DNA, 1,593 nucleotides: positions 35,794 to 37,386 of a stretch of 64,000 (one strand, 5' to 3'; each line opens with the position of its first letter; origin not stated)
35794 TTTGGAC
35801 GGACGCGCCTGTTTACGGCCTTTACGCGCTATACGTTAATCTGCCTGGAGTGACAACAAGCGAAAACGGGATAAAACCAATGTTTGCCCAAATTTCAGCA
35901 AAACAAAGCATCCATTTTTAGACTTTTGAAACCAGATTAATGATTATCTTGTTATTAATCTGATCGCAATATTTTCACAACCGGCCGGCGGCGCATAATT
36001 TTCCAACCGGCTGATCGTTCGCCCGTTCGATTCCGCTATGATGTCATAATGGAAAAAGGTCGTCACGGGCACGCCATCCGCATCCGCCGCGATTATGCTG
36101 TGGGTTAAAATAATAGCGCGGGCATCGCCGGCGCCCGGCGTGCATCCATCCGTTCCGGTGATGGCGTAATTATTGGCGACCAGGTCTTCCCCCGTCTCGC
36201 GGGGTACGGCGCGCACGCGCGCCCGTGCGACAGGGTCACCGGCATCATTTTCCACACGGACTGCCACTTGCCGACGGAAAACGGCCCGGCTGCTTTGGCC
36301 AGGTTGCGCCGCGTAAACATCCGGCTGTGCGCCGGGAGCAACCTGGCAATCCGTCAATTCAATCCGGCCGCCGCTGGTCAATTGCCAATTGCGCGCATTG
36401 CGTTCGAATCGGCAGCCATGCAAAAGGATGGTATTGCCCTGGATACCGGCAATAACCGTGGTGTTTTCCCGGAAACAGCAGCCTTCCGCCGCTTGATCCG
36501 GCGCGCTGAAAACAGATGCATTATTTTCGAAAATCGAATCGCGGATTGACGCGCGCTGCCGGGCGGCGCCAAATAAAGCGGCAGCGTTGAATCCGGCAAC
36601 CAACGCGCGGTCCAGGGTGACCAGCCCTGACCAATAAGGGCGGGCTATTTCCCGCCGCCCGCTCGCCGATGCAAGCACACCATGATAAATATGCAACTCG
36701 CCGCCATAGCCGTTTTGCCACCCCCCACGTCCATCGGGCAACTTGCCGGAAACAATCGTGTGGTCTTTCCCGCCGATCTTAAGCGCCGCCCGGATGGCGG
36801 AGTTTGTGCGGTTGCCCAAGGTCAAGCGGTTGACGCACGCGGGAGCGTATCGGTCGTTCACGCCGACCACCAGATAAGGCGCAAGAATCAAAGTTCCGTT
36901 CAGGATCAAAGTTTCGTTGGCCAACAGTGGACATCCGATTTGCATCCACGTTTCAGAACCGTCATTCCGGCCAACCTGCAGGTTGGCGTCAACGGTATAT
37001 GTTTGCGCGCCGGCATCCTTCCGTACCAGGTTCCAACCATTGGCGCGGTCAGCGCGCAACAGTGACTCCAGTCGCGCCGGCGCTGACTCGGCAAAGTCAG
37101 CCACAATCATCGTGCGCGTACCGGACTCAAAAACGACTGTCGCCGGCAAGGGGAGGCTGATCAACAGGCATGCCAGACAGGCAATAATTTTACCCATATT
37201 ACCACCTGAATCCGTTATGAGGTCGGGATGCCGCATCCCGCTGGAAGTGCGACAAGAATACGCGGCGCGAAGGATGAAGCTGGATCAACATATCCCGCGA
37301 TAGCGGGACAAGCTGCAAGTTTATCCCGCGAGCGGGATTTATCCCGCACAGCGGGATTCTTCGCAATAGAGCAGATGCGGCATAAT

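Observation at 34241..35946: Lower-GC ISL3 element ending within about 10 bp of the stop codon of a secreted beta-helix gene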

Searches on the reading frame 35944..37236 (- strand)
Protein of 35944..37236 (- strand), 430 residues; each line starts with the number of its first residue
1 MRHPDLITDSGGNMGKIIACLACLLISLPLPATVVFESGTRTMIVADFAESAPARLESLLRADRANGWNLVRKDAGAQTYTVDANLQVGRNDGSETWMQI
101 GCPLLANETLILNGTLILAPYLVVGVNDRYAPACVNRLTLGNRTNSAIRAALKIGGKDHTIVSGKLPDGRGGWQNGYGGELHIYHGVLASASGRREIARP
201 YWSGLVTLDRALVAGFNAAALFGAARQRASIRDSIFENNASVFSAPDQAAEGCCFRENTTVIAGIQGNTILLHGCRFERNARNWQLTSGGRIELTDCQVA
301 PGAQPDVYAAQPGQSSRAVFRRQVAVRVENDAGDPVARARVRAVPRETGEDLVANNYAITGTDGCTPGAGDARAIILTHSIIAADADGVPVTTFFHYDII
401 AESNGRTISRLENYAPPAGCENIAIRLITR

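Call 5: search_protein_families(library=pfam, proteins=[window:35944-37236:-])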
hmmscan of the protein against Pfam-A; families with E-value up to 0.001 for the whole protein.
window:35944-37236:- (430 aa): 0 families

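Call 7: find_encoding_contigs(protein=window:35944-37197:-, flank=6000, max_places=8)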
Protein window:35944-37197:- (417 aa): 1 contig read that carries it; 1 place shown.
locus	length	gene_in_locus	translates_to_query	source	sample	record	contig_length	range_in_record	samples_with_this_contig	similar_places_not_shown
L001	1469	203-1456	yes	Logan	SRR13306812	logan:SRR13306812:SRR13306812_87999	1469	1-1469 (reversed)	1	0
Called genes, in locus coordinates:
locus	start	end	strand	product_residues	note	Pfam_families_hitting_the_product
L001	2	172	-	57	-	?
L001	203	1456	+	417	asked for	-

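Call 16: search_protein_families(library=ncbifam, proteins=[window:35944-37197:-], max_evalue=0.01)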
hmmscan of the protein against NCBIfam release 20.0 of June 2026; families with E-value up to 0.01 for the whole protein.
window:35944-37197:- (417 aa): 0 families

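Call 18: find_homologous_proteins(query=window:35944-37197:-, max_evalue=0.001)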
Query window:35944-37197:- (417 aa): 10 proteins with E <= 0.001 among 8000 candidates.
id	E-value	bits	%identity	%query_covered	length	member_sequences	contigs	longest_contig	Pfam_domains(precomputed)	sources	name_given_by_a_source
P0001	4.9e-277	937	100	100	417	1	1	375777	-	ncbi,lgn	-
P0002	1.6e-233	793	85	99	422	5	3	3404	-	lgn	-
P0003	4.0e-141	489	54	99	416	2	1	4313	-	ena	-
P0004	9.4e-137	475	54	98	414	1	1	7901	-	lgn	-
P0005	2.5e-134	467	55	99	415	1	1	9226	-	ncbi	-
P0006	4.3e-133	463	53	98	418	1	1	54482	-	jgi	jgi:hypothetical protein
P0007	4.8e-133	462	54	94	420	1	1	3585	-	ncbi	-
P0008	8.5e-132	458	53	99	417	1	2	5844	-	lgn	-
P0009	1.8e-123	431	51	99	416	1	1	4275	-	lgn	-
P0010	6.1e-53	199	35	93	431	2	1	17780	-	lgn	-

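Call 21: find_encoding_contigs(protein=P0014, flank=1500, max_places=10)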
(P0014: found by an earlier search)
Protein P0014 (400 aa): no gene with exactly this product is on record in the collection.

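Call 38: predict_structure(alignment_id=A1)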
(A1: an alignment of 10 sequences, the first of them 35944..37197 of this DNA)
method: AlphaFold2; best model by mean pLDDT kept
length: 417 residues; sequences in the alignment: 10
mean_pLDDT: 81.9   pTM: 0.80
mean pLDDT of the five models: 81.9, 81.7, 81.6, 77.9, 77.2
residues with pLDDT >= 90: 184; 70-90: 145; 50-70: 63; < 50: 25
segments of 3 or more residues with pLDDT < 50: 14-17, 110-118, 182-189
pLDDT, mean of each block of 10 residues (from residue 1): 64 53 89 85 92 93 88 82 87 90 73 45 87 91 67 52 72 81 47 88 76 79 92 89 95 89 96 91 93 82 88 90 92 84 91 86 92 83 91 82 72 78
secondary structure, 60 per line:
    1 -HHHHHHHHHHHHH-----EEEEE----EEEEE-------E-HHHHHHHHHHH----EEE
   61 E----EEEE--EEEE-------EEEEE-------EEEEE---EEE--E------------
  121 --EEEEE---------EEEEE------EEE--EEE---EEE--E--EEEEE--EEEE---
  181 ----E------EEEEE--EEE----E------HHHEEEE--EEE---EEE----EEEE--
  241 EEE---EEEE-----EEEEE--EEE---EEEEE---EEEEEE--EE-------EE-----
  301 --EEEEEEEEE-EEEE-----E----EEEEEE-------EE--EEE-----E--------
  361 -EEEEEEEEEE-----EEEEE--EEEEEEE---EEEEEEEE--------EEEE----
elements in order: H2-14 E20-24 E29-33 H43-53 E58-61 E66-69 E72-75 E83-87 E95-99 E103-105 E123-127 E137-141 E148-150 E153-155 E159-161 E167-171 E174-177 E192-196 E199-201 E216-219 E222-224 E228-230 E235-238 E241-243 E247-250 E256-260 E263-265 E269-273 E277-282 E303-311 E313-316 E327-332 E344-346 E362-371 E377-381 E384-390 E394-401 E410-413

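Call 42: fold_search(model_id=the predicted structure, library=pdb)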
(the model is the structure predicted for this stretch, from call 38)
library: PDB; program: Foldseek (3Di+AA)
matches with E <= 10: 544; with E <= 0.001: 0
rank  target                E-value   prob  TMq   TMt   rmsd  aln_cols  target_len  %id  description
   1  4ozz                  2.7e-03  0.72  0.18  0.18  15.2       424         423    9  Crystal Structure of the periplasmic alginate epimerase AlgG T265N T268M double mutant (released 2015-03-04)
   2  4nk6                  6.1e-03  0.66  0.17  0.17  14.6       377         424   12  Crystal Structure of the periplasmic alginate epimerase AlgG (released 2014-01-15)
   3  4nk8                  8.9e-03  0.75  0.20  0.20  13.5       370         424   10  Crystal Structure of the periplasmic alginate epimerase AlgG D317A mutant (released 2014-01-15)
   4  7chu_A                1.2e-02  0.85  0.31  0.26  14.0       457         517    9  Geobacillus virus E2 - ORF18 (released 2021-04-14)
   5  4ozy                  1.2e-02  0.60  0.20  0.20  13.9       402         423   11  Crystal Structure of the periplasmic alginate epimerase AlgG T265N mutant (released 2015-03-04)
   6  7woi_A                1.3e-02  1.00  0.19  0.18   6.9       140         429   11  Structure of the shaft pilin Spa2 from Corynebacterium glutamicum (released 2023-01-25)
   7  8qox_B                1.5e-02  1.00  0.17  0.16   6.3       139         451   14  Two-component assembly of SlaA and SlaB S-layer proteins of Sulfolobus acidocaldarius (released 2024-02-21)
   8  6w4q_A                2.2e-02  0.18  0.15  0.10  21.3       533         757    9  Crystal structure of full-length tailspike protein 2 (TSP2, ORF211) ) from Escherichia coli O157:H7 bacteriophage CAB1 (released 2021-01-20)
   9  5w6p_A                2.6e-02  0.15  0.15  0.11  20.8       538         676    8  Crystal structure of Bacteriophage CBA120 tailspike protein 2 enzymatically active domain (TSP2dN, orf211) (released 2018-10-24)
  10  3mn8_A                6.6e-02  1.00  0.14  0.15   7.6       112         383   13  Structure of Drosophila melanogaster carboxypeptidase D isoform 1B short (released 2010-07-28)
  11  3e8v                  6.9e-02  1.00  0.14  0.55   7.9       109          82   17  Crystal structure of a possible transglutaminase-family protein proteolytic fragment from Bacteroides fragilis (released 2008-09-02)
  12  9hfj                  7.3e-02  1.00  0.14  0.63   8.2       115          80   13  Crystal structure of the NTE domain of SusCdex (BT3090) dextran transporter (released 2025-11-26)
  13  6hif_Y                7.3e-02  1.00  0.14  0.62   7.7       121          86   11  Kuenenia stuttgartiensis hydrazine dehydrogenase complex (released 2019-04-17)
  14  3mn8_B                7.3e-02  1.00  0.14  0.15   6.5       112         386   13  Structure of Drosophila melanogaster carboxypeptidase D isoform 1B short (released 2010-07-28)
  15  6e1r_A                7.6e-02  0.28  0.21  0.17  22.4       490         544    9  Crystal structure of the Acinetobacter phage vB_ApiP_P1 tailspike protein (released 2019-07-17)
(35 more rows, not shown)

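Call 50: find_encoding_contigs(protein=P0021, flank=3000, max_places=5)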
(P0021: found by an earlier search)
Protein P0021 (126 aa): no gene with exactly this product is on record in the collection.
